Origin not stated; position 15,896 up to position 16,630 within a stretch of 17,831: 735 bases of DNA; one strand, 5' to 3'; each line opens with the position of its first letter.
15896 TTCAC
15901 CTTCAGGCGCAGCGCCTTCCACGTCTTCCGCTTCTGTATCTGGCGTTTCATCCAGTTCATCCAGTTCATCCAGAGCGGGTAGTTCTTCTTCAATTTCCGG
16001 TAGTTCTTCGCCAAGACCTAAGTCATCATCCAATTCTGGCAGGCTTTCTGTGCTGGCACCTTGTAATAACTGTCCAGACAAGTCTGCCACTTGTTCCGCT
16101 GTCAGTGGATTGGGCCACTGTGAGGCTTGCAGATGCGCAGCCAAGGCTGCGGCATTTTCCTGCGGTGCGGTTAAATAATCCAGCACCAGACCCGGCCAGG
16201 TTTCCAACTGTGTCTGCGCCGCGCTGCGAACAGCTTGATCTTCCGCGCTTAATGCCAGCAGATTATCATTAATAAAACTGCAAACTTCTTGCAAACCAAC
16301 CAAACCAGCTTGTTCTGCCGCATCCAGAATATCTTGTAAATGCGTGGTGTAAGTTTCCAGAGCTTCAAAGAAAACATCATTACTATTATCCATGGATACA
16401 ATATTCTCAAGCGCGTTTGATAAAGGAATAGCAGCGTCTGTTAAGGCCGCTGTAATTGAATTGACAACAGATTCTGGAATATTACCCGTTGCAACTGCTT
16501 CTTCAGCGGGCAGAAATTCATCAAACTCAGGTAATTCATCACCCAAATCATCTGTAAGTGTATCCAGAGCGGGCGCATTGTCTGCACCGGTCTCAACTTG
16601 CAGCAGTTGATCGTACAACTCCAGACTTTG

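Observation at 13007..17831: ChpA/PilL-type CheA-CheY hybrid with four His-less ~100-aa repeats and FimV-like acidic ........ linkers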

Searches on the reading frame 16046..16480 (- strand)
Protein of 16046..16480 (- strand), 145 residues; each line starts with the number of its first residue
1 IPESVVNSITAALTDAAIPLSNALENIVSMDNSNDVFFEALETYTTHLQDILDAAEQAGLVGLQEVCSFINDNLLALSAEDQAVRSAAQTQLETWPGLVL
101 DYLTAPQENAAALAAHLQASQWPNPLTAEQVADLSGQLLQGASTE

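Call 18: find_homologous_proteins(query=A2, max_evalue=0.001)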
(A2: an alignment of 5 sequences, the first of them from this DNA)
Query A2 (5 sequences): 8000 candidates shared short words with the query, none scored E <= 0.001.
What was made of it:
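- Tried and rejected: find_homologous_proteins with the 5-module alignment found nothing (call 18).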

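Call 38: find_related_loci(query=A4, collection=genome_contigs, flank=10000)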
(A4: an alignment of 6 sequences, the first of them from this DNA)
Query A4 (145 aa) in genome_contigs; peptide patterns used: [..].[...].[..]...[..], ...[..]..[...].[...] (x = any residue, [..] = any of these).
380 stretches matched a pattern; 40 encode a relative of the query (tblastn E <= 1e-3); 35 distinct loci.
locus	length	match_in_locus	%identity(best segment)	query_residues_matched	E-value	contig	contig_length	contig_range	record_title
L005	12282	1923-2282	64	23-142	2e-48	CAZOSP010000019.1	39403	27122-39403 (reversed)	MAG TPA_asm: uncultured Thiomargarita sp. isolate SRP141376_co5_251 genome assembly, contig: NODE_2267_length_39403_cov_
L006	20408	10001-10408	61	3-142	2e-48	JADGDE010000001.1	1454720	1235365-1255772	MAG: Thiotrichales bacterium isolate BB2 NODE_1_length_1454720_cov_64.093173, whole genome shotgun sequence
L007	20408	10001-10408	57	9-144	2e-44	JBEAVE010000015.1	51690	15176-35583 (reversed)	MAG: Pseudomonadota bacterium isolate NASQAN2011_250_B_bin.4 scaffold_24920, whole genome shotgun sequence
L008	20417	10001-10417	51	6-145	1e-41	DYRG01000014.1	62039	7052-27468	MAG TPA_asm: Thiomargarita sp. isolate SulCav_GS10_10_37_43 SulCav_GS10_10_143_length_62039_cov_23_831118, whole genome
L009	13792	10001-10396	51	13-144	3e-39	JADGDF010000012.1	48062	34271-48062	MAG: Thiotrichaceae bacterium isolate BB3 NODE_637_length_48062_cov_626.468027, whole genome shotgun sequence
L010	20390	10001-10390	52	5-134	3e-38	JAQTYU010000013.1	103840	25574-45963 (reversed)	MAG: Thiotrichaceae bacterium isolate STC_44 NODE_447_length_103840_cov_170.971913_Sandtown_C, whole genome shotgun sequ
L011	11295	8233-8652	49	5-144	2e-38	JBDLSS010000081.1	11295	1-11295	MAG: Pseudomonadota bacterium isolate king_2019_sw_WHONDRS-S19S_0016_B_bin.5 scaffold_1502381, whole genome shotgun sequ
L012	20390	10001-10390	49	9-138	5e-37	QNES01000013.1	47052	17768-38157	MAG: Gammaproteobacteria bacterium isolate B20_G6 B20_Guay6_scaffold_00103, whole genome shotgun sequence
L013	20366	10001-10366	52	13-134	1e-35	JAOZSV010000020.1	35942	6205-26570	MAG: Thiotrichaceae bacterium isolate GMC7.concoct.148 GMC7_190_length_35942_cov_1426.199404, whole genome shotgun seque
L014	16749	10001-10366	52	13-134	2e-35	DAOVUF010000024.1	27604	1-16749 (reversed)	MAG TPA_asm: Gammaproteobacteria bacterium isolate CSMAG_1672 CSMAG_1672_k141_3114359_length_27604_cov_22.7123, whole ge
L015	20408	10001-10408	49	9-144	4e-35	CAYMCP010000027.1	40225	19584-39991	MAG TPA_asm: uncultured Thiotrichaceae bacterium isolate SRP141376_co5_7 genome assembly, contig: NODE_2192_length_40225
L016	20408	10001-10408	46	9-144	4e-35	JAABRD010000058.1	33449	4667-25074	MAG: Thiotrichaceae bacterium isolate S06.Bin195 NODE_59_length_33449_cov_5.72858, whole genome shotgun sequence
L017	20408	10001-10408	49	9-144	9e-35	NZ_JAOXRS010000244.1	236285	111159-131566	MAG: Candidatus Albibeggiatoa sp. nov. NOAA isolate R2S4C1D_S41.012 k141_334226, whole genome shotgun sequence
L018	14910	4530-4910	48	5-132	2e-34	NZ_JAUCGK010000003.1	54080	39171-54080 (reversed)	Candidatus Parabeggiatoa sp. HSG14 NODE_4_length_54080, whole genome shotgun sequence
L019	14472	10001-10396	47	2-134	4e-34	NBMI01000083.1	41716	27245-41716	MAG: Candidatus Parabeggiatoa sp. nov. 2 isolate 4572_84 ex4572_84_scaffold_2266, whole genome shotgun sequence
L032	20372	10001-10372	46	5-128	4e-30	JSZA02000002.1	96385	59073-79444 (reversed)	Candidatus Thiomargarita nelsonii isolate Hydrate Ridge NODE_70_length_96389_cov_97.7531_ID_139, whole genome shotgun se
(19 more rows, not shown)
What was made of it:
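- The hosts are sulfur-oxidising bacteria (call 38).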

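Call 39: predict_structure(alignment_id=A3)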
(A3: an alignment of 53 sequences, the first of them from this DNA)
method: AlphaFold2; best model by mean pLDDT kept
length: 145 residues; sequences in the alignment: 53
mean_pLDDT: 96.7   pTM: 0.91
mean pLDDT of the five models: 96.7, 96.6, 96.4, 96.1, 96.0
residues with pLDDT >= 90: 139; 70-90: 5; 50-70: 1; < 50: 0
segments of 3 or more residues with pLDDT < 50: none
pLDDT, mean of each block of 10 residues (from residue 1): 94 97 98 97 98 97 98 98 98 98 97 98 98 98 77
secondary structure, 60 per line:
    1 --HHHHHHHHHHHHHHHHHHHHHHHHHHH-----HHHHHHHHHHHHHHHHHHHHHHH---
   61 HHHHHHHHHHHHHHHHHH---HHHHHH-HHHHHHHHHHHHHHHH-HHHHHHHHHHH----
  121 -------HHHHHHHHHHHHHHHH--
elements in order: H3-29 H35-57 H61-78 H82-87 H89-104 H106-116 H128-143
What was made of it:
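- On Hpt / CheA-P1 superfamily (Pfam PF01627): AF2 model pLDDT 96.7 (call 39).
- The AF2 model has pLDDT 96.7 and pTM 0.91 (call 39). The AF2 model is very confident, so the domain is well folded (call 39).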

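Call 42: fold_search(model_id=the predicted structure, library=pdb)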
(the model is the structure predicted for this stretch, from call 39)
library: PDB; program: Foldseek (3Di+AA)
matches with E <= 10: 337; with E <= 0.001: 0
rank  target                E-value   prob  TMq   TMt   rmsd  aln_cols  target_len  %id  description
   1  1i5n_A                1.8e-01  0.97  0.44  0.48   8.4       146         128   11  Crystal structure of the P1 domain of CheA from Salmonella typhimurium (released 2001-07-11)
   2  2lp4_MODEL_1_A        1.8e-01  0.97  0.44  0.31   8.4       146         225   11  Solution structure of P1-CheY/P2 complex in bacterial chemotaxis (released 2012-10-24)
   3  1i5n_C                2.5e-01  0.97  0.50  0.57   9.0       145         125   14  Crystal structure of the P1 domain of CheA from Salmonella typhimurium (released 2001-07-11)
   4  7xge_A                4.6e-01  0.33  0.30  0.27  17.2       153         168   18  Crystal structure of MCL-1 in complex with computationally designed inhibitor protein (released 2022-07-20)
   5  3kyi_A                5.0e-01  0.85  0.47  0.52  10.5       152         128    8  Crystal structure of the phosphorylated P1 domain of CheA3 in complex with CheY6 from R. sphaeroides (released 2010-02-16)
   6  1i5n_D                5.3e-01  0.96  0.53  0.59   8.0       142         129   13  Crystal structure of the P1 domain of CheA from Salmonella typhimurium (released 2001-07-11)
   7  6rz7                  5.3e-01  0.44  0.36  0.17  24.3       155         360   17  Crystal structure of the human cysteinyl leukotriene receptor 2 in complex with ONO-2570366 (F222 space group) (released 2019-12-11)
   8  8jh7_D                8.2e-01  0.41  0.41  0.16  29.6       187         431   16  FZD6 in inactive state (released 2024-01-17)
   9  7xge_G                8.2e-01  0.20  0.29  0.26  17.1       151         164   18  Crystal structure of MCL-1 in complex with computationally designed inhibitor protein (released 2022-07-20)
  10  9jg1_R                8.7e-01  0.80  0.51  0.22  14.6       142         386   18  Cryo-EM structure of Adriforant-bound Histamine receptor 4 H4R at inactive state (released 2025-12-03)
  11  3kyj_A                9.1e-01  0.77  0.48  0.53   8.8       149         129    9  Crystal structure of the P1 domain of CheA3 in complex with CheY6 from R. sphaeroides (released 2010-02-16)
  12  9lm9_B                1.0e+00  0.23  0.31  0.16  12.8       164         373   14  Crystal structure of bvFP-Pfr21 (released 2026-01-28)
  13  5k2a                  1.1e+00  0.63  0.44  0.19  12.4       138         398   21  2.5 angstrom A2a adenosine receptor structure with sulfur SAD phasing using XFEL data (released 2016-09-21)
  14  7xgg_A                1.1e+00  0.08  0.20  0.18  16.8       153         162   13  Crystal structure of BCL-xL in complex with computationally designed inhibitor protein (released 2022-07-20)
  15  8vyy_A                1.1e+00  0.15  0.29  0.19  19.4       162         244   12  The crystal structure of MarE in complex with its native substrate, beta-methyl-L-tryptophan (released 2025-04-02)
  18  1i5n_B                1.3e+00  0.75  0.49  0.55   7.3       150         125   11  Crystal structure of the P1 domain of CheA from Salmonella typhimurium (released 2001-07-11)
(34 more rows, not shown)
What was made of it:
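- On Hpt / CheA-P1 superfamily (Pfam PF01627): The top Foldseek hit is 1i5n (call 42).
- Foldseek's top hit is also 1i5n (call 42).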

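Call 46: search_protein_families(library=pfam, proteins=[L006:591-1847:+, L006:1919-2449:+, L006:13458-13946:+, L006:13936-14496:+, L032:3490-4323:+, L032:4371-4736:+, L032:4804-5865:+, L032:5870-6415:+, L032:13570-13986:+, L032:14005-14490:+], max_evalue=0.01)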
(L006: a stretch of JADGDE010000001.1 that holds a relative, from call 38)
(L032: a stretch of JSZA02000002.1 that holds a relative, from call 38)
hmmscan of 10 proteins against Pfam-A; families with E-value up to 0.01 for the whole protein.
L006:591-1847:+ (418 aa): 1 family
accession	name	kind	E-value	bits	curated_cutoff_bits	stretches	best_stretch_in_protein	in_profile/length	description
PF13379.11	NMT1_2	-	4.7e-08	33.6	24.7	1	107-313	14-238/252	NMT1-like family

L006:1919-2449:+ (176 aa): 1 family
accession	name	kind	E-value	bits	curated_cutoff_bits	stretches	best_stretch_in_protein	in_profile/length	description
PF01584.24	CheW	-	1.4e-15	57.6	23.5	1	36-159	3-126/138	CheW-like domain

L006:13458-13946:+ (162 aa): 0 families

L006:13936-14496:+ (186 aa): 0 families

L032:3490-4323:+ (277 aa): 2 families
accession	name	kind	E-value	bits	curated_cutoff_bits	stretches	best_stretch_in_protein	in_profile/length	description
PF00072.30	Response_reg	-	2.7e-28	98.8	30.2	1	156-266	2-110/111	Response regulator receiver domain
PF23198.2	PDE8A_N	-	7e-06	26.4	29.6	1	177-238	35-97/147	PDE8A-like, N-terminal domain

L032:4371-4736:+ (121 aa): 2 families
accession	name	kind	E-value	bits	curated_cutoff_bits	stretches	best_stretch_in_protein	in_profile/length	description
PF00072.30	Response_reg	-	4.4e-28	98.1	30.2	1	6-117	1-110/111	Response regulator receiver domain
PF23198.2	PDE8A_N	-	8.7e-05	22.9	29.6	1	17-88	24-96/147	PDE8A-like, N-terminal domain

L032:4804-5865:+ (353 aa): 2 families
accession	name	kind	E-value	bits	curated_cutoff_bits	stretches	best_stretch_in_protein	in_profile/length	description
PF09084.16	NMT1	-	2.3e-05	24.8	20.5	0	131-205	78-157/216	NMT1/THI5 like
PF01276.26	OKR_DC_1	-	0.0074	15.5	27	1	183-285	171-271/417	Orn/Lys/Arg decarboxylase, major domain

L032:5870-6415:+ (181 aa): 1 family
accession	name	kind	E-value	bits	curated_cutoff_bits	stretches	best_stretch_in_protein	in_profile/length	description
PF01584.24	CheW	-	3.5e-13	49.8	23.5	1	41-120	8-88/138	CheW-like domain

L032:13570-13986:+ (138 aa): 1 family
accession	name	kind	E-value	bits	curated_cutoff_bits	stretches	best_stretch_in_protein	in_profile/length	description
PF01584.24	CheW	-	0.00086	19.4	23.5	1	18-133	21-136/138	CheW-like domain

L032:14005-14490:+ (161 aa): 1 family
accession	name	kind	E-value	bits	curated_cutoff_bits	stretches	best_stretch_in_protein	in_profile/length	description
PF01584.24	CheW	-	1e-05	25.6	23.5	1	27-150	18-136/138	CheW-like domain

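Call 54: search_solved_structures(query=A3, max_evalue=10, show_alignments=2)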
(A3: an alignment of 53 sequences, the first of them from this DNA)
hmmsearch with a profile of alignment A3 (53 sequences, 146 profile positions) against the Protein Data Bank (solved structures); distinct sequences matched with E-value up to 10: 33.
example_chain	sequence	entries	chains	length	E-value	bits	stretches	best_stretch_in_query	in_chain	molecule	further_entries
8d06_A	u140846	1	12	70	0.001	21.9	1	5-58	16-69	HALC3_104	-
9r1o_A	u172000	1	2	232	0.011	18.5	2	4-52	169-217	sc-apCC-6-DPH-NR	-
2lem_A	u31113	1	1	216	0.015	18.2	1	5-54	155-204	Apolipoprotein A-I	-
6egc_A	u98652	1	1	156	0.026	17.4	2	9-55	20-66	SC_2L4HC2_23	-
7unh_A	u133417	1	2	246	0.028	17.3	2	8-45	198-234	SP2 designed chlorophyll dimer protein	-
7uni_A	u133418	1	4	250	0.029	17.2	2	8-45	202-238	SP2-ZnPPaM designed chlorophyll dimer protein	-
9c7z_A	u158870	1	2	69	0.057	16.3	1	7-53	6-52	HALC3_919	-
6fes_A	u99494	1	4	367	0.065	16.1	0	13-84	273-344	D12_BRIC2, a synthetic protein,D12_BRIC2, a synthetic protein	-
3g67_A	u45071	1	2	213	0.07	16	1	7-89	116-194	Methyl-accepting chemotaxis protein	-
2lch_A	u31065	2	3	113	0.13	15.1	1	3-85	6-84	Protein OR38 | computationally designed four-helix bundle protein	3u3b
8qaf_A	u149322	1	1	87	0.18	14.7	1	9-56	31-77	sc-apCC-8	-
5cm6_A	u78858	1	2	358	0.33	13.8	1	13-61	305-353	TRAP dicarboxylate transporter-DctP subunit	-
2jua_A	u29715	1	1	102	0.47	13.3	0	8-50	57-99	de novo protein S836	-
6gx7_E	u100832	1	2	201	0.63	12.9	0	102-125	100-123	iiiA5 ALPHAREP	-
6ft5_A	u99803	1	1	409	0.66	12.8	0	102-126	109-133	alphaRep A3_A3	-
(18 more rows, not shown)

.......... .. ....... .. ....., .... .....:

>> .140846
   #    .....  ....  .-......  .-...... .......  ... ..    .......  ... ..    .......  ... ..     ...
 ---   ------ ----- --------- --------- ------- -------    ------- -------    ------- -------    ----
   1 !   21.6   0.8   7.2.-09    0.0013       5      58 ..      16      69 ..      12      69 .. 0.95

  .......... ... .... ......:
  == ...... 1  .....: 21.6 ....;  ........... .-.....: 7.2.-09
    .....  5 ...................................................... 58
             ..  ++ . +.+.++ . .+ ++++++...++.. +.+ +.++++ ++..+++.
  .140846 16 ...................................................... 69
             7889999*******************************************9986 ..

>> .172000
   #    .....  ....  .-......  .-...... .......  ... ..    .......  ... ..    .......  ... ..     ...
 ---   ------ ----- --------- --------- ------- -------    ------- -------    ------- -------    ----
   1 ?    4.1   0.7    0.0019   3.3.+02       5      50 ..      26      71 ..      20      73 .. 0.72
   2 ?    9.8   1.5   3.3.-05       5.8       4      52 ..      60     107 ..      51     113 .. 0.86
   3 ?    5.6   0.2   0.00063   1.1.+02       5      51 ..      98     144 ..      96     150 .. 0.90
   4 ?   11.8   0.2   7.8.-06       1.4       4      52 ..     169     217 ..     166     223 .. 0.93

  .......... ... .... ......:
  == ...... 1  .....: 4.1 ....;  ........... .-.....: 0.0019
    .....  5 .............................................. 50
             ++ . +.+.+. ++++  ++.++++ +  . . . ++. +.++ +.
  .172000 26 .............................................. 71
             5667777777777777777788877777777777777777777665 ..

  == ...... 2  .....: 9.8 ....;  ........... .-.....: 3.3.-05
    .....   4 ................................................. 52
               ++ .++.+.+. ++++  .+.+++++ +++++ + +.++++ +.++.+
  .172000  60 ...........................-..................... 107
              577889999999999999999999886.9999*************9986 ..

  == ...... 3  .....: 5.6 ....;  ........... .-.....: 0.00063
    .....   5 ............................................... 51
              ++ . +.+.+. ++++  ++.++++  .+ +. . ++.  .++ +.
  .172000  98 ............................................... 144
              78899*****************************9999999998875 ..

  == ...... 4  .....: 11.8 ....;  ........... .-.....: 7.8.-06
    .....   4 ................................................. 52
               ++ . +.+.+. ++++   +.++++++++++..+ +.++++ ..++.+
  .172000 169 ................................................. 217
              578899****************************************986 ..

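Call 82: search_protein_families(library=pfam, alignment_id=A3, max_evalue=0.01)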
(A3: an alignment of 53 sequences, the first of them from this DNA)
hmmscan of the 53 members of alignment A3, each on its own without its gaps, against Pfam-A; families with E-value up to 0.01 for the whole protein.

A. member 1, seq(145 aa): 0 families

B. families by the number of members that match (of 53 scanned): 8 families
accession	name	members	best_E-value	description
PF01627.28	Hpt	5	6.6e-05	Hpt domain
PF05542.16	DUF760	1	0.0024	Protein of unknown function (DUF760)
PF08609.16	Fes1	1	0.0042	Nucleotide exchange factor Fes1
PF08628.17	Nexin_C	1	0.0058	Sorting nexin C terminal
PF07464.16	ApoLp-III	1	0.0063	Apolipophorin-III precursor (apoLp-III)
PF22735.1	NNH3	1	0.0069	NACHT N-terminal Helical domain 3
PF01602.26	Adaptin_N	1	0.0077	Adaptin N terminal region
PF00305.24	Lipoxygenase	1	0.0078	Lipoxygenase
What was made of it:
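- Pfam Hpt hits 5 of 53 modules and is the only family hit more than once (call 82).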
